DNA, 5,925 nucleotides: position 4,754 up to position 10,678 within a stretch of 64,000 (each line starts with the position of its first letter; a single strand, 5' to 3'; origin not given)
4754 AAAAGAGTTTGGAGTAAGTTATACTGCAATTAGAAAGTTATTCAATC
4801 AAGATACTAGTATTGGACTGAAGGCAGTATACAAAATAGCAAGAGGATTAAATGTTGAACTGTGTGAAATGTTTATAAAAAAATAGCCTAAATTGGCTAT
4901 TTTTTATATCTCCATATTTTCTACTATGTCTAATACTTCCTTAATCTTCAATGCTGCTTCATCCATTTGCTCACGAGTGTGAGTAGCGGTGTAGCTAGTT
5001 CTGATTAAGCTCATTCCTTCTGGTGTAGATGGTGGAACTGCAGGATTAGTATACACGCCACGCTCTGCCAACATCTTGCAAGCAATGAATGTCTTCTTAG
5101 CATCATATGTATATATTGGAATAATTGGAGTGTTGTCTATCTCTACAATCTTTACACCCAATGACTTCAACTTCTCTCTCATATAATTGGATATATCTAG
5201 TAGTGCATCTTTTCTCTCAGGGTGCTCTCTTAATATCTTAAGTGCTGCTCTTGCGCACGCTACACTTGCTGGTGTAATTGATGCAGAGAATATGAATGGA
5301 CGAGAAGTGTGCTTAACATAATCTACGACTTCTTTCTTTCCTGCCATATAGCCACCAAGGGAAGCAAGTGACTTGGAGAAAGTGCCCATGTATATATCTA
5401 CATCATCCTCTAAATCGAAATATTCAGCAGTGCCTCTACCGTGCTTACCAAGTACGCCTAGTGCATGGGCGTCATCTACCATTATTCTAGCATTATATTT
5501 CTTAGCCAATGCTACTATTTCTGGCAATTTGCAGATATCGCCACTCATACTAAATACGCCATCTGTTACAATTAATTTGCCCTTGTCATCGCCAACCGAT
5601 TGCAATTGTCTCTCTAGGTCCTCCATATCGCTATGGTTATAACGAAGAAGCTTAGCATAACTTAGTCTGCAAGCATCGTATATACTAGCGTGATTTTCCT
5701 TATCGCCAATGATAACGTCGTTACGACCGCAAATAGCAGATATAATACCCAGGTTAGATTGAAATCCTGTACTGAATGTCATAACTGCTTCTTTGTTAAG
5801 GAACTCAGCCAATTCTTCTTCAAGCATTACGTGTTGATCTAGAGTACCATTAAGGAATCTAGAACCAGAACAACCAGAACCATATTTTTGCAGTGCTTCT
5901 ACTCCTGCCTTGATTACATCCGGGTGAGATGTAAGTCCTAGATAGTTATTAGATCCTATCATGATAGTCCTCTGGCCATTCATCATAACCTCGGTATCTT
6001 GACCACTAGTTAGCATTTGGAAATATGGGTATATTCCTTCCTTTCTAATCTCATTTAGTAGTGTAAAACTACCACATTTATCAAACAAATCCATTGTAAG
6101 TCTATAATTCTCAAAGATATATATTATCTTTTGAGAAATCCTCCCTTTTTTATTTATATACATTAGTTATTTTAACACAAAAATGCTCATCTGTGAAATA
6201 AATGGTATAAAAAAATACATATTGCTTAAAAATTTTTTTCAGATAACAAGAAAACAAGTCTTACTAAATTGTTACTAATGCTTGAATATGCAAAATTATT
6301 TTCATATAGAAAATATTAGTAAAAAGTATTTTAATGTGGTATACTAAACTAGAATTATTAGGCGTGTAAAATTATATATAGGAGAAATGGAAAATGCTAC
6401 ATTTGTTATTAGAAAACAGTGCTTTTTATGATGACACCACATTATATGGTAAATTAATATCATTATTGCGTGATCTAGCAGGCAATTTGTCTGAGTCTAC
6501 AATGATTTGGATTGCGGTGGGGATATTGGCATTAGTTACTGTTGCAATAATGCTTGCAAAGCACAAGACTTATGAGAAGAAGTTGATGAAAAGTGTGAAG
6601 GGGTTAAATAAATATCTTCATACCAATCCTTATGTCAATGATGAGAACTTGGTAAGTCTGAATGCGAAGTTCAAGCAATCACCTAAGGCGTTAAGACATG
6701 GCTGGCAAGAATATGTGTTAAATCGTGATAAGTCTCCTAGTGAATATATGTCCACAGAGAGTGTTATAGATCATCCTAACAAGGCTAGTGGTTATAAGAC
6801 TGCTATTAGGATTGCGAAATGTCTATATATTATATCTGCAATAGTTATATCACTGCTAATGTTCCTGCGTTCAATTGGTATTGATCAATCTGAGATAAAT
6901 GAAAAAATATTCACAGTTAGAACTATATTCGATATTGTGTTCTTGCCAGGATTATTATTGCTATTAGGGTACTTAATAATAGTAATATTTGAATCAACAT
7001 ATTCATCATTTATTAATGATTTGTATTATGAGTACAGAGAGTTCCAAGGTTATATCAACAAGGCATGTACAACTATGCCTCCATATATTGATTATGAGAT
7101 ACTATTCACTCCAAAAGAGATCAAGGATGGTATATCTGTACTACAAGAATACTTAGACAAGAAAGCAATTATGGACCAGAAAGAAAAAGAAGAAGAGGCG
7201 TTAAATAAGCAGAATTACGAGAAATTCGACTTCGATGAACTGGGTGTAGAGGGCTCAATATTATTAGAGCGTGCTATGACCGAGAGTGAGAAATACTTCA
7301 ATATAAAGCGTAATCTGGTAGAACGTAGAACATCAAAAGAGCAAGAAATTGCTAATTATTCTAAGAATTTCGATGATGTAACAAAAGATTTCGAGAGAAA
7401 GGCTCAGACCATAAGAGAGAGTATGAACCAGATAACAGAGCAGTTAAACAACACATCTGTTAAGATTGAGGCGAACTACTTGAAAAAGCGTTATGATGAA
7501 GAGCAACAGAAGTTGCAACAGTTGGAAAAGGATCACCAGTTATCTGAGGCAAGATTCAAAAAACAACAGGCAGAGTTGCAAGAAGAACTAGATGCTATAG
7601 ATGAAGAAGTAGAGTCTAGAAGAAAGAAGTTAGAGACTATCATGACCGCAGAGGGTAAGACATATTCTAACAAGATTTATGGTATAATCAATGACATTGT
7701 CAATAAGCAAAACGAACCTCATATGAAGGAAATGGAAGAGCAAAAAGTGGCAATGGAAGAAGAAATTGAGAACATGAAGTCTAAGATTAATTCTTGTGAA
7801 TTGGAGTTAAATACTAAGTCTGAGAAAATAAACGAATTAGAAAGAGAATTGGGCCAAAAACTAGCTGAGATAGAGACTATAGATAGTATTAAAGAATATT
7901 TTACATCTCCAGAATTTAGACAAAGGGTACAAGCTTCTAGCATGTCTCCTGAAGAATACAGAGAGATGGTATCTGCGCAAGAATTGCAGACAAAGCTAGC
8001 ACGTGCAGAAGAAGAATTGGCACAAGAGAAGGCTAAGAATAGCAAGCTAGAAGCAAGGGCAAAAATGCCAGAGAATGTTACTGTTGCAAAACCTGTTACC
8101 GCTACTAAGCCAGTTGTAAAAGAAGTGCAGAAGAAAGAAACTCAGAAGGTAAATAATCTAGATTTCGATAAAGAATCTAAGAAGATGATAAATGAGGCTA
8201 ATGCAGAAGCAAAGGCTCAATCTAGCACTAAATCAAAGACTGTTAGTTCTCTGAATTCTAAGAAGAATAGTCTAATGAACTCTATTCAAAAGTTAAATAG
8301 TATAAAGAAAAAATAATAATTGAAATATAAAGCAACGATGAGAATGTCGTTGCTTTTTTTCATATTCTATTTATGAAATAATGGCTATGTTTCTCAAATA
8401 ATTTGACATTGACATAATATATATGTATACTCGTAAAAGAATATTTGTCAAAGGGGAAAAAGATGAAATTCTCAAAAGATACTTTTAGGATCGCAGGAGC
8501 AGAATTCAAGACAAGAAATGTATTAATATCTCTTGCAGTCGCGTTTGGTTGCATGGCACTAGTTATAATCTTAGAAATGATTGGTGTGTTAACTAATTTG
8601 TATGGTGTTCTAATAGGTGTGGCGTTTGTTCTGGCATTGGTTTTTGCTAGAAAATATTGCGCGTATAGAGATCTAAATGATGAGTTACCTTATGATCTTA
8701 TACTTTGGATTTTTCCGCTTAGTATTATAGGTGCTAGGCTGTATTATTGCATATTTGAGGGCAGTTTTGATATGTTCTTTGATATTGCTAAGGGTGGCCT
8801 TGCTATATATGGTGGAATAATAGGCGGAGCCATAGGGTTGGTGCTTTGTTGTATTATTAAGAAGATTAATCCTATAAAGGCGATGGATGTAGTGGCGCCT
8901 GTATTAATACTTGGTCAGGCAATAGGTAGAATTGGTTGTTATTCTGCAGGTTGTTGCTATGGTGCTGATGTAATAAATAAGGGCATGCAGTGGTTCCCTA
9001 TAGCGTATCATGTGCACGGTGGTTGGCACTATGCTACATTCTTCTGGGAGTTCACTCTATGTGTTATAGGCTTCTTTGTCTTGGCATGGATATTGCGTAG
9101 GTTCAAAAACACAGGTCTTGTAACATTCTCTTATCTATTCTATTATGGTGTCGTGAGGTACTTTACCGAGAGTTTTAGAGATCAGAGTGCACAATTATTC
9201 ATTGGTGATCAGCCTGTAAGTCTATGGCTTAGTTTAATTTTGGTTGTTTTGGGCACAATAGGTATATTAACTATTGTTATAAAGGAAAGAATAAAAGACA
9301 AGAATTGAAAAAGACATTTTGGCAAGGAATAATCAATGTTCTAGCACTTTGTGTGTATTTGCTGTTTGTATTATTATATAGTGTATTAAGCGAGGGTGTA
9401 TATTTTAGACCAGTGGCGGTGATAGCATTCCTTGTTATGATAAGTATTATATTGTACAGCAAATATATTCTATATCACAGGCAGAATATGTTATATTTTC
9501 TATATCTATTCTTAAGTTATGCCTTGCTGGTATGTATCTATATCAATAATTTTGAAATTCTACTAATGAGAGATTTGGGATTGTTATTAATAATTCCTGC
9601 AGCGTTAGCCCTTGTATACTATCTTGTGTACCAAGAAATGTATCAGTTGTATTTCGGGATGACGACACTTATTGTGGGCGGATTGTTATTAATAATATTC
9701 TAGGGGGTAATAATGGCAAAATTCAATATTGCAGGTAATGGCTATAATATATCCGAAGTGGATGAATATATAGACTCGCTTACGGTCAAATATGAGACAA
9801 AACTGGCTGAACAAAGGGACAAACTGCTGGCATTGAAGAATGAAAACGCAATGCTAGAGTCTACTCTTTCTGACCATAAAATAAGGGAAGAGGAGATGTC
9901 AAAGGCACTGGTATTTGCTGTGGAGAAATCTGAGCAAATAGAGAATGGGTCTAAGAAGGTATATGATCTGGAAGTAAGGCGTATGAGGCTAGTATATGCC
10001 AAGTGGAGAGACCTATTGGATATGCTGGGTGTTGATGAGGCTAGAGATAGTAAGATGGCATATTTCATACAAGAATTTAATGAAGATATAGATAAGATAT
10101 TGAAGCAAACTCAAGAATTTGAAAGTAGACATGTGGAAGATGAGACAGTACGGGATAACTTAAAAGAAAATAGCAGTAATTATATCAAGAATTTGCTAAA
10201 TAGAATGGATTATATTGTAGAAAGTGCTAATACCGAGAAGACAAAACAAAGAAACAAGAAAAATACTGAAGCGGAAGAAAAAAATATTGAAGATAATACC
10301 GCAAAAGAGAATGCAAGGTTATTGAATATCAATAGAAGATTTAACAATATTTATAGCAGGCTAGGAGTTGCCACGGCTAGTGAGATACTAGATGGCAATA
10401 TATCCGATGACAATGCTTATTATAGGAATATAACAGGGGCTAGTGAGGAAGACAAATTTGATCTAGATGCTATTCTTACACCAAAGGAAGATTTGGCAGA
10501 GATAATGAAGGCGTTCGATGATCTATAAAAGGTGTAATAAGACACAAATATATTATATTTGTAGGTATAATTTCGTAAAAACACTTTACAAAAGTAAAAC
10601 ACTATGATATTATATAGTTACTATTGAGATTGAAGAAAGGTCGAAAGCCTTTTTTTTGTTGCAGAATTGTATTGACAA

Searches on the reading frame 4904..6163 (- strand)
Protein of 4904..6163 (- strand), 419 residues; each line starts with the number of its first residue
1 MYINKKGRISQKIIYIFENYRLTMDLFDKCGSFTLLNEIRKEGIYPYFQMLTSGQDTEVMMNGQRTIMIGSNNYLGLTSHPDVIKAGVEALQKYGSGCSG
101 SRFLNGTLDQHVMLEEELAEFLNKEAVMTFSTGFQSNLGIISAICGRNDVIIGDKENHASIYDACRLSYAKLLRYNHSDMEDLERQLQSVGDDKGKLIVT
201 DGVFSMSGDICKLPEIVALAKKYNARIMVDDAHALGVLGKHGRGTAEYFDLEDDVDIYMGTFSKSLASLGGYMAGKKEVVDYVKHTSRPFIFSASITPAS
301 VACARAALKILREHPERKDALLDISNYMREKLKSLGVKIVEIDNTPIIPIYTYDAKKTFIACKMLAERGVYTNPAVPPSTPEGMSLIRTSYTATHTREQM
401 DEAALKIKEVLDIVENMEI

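Call 27: search_protein_families(library=pfam, proteins=[window:4904-6163:-])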
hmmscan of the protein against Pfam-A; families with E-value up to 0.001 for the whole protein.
window:4904-6163:- (419 aa): 4 families
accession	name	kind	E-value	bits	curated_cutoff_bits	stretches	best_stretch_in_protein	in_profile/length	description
PF00155.27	Aminotran_1_2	-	7.2e-57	193.6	19.7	1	69-406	6-360/361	Aminotransferase class I and II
PF01212.27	Beta_elim_lyase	-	3.9e-09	36.7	27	1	113-344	36-277/288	Beta-eliminating lyase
PF01053.26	Cys_Met_Meta_PP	-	5.4e-06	25.6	27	1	111-238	54-181/381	Cys/Met metabolism PLP-dependent enzyme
PF00266.25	Aminotran_5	-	1.1e-05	25.1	21.5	1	81-235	13-180/371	Aminotransferase class-V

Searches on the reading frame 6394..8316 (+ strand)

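Call 27: search_protein_families(library=pfam, proteins=[window:6394-8316:+])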
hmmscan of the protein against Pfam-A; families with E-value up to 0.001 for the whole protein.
window:6394-8316:+ (640 aa): 0 families

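Call 62: search_protein_families(library=pfam, proteins=[window:6394-8316:+], max_evalue=1)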
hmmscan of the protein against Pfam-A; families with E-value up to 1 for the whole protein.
window:6394-8316:+ (640 aa): 2 families
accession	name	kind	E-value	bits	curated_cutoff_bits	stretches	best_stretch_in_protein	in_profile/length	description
PF16516.10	CC2-LZ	-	0.0024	18.7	35.3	1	445-500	4-58/100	Leucine zipper of domain CC2 of NEMO, NF-kappa-B essential modulator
PF02346.21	Vac_Fusion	-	0.16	12.1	24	0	315-345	15-45/56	Chordopoxvirus multifunctional envelope protein A27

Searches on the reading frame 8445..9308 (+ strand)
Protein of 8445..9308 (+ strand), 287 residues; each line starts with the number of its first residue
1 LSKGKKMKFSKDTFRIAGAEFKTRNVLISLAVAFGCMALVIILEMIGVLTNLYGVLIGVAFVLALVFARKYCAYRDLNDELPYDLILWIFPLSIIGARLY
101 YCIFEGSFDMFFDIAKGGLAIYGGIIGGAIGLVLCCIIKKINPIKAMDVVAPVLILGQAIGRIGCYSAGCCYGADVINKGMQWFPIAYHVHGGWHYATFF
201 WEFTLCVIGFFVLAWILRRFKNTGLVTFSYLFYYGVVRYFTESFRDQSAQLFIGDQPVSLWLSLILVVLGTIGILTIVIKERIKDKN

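Call 27: search_protein_families(library=pfam, proteins=[window:8445-9308:+])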
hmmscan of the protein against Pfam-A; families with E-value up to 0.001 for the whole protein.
window:8445-9308:+ (287 aa): 1 family
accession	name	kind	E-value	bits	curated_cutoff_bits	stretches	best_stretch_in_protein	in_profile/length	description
PF01790.23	LGT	-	8.6e-49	166.5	24.9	1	47-274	7-238/240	Prolipoprotein diacylglyceryl transferase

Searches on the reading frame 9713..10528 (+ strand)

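Call 27: search_protein_families(library=pfam, proteins=[window:9713-10528:+])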
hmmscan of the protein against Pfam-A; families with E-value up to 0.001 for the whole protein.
window:9713-10528:+ (271 aa): 1 family
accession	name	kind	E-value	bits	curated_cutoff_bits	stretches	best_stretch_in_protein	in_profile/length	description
PF05103.18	DivIVA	-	1e-07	32.4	28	1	3-92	10-95/131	DivIVA protein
